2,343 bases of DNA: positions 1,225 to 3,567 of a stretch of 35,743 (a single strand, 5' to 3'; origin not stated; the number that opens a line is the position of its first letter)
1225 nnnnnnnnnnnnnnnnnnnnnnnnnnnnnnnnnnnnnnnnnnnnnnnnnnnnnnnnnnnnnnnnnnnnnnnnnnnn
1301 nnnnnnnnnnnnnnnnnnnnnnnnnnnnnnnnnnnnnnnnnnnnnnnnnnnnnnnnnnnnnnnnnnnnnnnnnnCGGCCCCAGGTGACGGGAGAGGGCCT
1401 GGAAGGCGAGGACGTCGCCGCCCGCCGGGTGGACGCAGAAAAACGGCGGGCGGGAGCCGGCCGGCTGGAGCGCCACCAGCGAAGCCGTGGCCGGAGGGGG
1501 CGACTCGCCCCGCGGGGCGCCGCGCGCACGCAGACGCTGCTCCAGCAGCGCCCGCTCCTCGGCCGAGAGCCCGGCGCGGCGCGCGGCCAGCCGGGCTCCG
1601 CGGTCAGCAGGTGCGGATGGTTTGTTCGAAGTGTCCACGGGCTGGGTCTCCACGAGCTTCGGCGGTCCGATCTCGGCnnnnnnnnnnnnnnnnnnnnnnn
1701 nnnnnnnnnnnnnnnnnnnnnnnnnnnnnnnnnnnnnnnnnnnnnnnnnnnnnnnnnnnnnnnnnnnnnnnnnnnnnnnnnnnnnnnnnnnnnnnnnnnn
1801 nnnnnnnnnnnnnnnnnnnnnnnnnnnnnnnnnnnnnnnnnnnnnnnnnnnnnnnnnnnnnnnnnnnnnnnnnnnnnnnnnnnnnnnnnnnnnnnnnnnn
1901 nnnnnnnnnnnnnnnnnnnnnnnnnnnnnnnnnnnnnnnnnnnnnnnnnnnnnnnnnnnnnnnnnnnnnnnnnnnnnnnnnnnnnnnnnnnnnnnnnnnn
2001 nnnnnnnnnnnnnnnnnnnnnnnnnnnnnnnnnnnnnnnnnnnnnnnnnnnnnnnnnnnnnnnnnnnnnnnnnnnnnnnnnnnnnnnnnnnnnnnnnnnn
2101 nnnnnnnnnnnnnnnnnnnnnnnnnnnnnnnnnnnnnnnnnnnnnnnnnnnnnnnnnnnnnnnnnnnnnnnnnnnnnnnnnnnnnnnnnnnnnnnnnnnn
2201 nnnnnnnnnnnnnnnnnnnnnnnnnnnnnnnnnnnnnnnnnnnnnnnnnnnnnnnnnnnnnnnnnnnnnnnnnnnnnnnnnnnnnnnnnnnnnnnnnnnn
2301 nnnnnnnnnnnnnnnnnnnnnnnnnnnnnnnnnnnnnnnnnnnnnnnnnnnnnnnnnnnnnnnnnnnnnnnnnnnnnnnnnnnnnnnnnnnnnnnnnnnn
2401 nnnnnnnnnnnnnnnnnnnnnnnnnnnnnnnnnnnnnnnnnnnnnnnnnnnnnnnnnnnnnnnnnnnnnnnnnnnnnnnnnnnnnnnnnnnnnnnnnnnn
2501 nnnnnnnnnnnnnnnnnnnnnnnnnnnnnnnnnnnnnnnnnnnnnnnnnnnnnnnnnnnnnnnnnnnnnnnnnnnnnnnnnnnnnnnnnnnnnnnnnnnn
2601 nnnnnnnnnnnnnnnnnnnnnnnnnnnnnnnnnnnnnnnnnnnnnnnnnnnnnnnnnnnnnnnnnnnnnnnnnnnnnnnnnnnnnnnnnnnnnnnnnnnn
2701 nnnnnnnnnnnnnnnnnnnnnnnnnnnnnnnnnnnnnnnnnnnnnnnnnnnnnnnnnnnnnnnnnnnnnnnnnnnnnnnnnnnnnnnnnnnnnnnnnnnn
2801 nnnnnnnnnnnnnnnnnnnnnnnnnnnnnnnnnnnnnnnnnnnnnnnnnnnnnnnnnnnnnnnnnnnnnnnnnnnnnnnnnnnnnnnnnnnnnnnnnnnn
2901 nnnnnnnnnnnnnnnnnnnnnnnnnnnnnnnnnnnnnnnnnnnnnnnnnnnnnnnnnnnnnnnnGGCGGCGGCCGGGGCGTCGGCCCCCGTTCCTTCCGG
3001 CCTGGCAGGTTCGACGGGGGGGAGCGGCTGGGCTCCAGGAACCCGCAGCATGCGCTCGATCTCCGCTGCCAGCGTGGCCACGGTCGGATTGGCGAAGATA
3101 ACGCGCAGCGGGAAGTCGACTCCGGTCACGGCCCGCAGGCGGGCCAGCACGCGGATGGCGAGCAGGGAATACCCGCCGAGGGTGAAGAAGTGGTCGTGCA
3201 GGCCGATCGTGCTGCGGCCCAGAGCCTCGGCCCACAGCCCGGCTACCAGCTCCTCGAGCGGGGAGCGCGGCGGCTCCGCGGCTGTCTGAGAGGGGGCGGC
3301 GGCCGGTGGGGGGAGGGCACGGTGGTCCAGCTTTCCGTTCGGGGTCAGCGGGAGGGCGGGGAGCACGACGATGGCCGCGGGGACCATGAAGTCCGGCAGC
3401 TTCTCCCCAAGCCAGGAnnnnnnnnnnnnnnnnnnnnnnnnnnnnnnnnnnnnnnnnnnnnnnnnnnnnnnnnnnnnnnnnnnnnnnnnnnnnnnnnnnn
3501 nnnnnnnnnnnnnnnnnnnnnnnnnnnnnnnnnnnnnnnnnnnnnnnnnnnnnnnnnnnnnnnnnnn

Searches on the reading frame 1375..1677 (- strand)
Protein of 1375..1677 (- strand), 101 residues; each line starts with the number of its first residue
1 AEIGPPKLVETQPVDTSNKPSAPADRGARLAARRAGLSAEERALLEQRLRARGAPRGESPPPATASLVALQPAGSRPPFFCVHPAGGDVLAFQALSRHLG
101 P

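Call 10: search_protein_families(library=pfam, proteins=[window:1375-1677:-], max_evalue=1)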
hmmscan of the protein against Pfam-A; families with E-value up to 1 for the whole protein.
window:1375-1677:- (101 aa): 1 family
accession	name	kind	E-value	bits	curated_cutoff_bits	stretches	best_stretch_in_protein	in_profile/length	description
PF00975.26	Thioesterase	-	0.037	14.7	26.4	1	78-99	2-23/226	Thioesterase domain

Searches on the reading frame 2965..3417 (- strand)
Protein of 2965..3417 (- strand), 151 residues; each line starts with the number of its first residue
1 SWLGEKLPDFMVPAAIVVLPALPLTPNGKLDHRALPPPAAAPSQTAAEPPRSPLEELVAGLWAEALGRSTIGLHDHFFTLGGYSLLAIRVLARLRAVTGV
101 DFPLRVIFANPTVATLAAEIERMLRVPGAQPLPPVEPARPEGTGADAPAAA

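Call 10: search_protein_families(library=pfam, proteins=[window:2965-3417:-], max_evalue=1)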
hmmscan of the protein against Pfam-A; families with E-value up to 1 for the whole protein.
window:2965-3417:- (151 aa): 2 families
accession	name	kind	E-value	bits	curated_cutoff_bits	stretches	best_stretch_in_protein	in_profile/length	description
PF00550.31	PP-binding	-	5.6e-14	52.6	20.8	1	57-119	2-66/67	Phosphopantetheine attachment site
PF13193.12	AMP-binding_C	-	0.0013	20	24.5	1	2-29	49-76/76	AMP-binding enzyme C-terminal domain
